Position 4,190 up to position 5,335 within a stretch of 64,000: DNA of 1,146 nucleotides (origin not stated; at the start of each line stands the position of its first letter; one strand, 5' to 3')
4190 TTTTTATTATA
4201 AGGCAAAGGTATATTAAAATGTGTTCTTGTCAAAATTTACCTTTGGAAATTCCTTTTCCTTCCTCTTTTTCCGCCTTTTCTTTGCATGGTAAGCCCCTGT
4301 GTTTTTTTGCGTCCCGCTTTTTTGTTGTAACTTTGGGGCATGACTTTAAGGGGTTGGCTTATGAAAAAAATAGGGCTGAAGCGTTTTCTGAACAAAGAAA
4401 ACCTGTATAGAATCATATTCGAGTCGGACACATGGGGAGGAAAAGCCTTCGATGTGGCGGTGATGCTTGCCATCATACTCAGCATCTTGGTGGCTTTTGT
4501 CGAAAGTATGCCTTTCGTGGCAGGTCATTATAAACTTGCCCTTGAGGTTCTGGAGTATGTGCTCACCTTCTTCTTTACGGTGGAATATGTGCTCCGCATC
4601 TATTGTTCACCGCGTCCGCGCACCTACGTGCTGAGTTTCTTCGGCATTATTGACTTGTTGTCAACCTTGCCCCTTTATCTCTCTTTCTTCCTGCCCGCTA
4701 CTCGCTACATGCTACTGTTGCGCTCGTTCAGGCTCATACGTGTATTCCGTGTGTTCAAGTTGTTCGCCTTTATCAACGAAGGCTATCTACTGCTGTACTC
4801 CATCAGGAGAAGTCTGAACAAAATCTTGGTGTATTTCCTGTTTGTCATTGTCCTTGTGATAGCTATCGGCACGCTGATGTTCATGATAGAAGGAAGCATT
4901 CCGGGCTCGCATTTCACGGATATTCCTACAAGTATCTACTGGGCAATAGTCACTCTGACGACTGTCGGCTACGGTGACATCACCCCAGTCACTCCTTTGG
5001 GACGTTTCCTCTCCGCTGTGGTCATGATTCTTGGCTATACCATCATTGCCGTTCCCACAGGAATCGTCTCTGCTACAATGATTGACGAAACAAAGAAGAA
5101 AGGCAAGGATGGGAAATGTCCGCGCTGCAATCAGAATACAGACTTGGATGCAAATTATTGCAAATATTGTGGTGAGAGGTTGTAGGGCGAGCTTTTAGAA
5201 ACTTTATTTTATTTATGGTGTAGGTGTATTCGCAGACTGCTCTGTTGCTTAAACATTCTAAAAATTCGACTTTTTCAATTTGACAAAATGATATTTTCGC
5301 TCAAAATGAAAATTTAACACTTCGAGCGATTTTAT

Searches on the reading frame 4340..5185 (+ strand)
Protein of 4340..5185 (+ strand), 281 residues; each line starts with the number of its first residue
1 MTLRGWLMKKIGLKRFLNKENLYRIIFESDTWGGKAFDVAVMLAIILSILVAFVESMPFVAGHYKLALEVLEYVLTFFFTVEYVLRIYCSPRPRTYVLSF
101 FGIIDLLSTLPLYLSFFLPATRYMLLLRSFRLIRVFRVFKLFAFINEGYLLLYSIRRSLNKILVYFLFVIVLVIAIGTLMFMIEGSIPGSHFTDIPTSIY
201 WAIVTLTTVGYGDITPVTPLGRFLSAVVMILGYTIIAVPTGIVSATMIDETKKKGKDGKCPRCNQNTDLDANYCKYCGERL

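Call 9: search_protein_families(library=ncbifam, proteins=[window:4340-5185:+])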
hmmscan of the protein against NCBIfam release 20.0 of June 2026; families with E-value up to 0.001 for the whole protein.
window:4340-5185:+ (281 aa): 2 families
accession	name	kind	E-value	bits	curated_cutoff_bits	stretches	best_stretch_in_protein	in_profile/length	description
NF040645.1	K_channel_Meth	equivalog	2.8e-12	46.9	300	1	42-228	16-190/203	hyperpolarization-activated voltage-gated potassium channel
NF007828.0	PRK10537.1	equivalog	2.2e-09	36.8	425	1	170-253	156-237/403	voltage-gated potassium channel protein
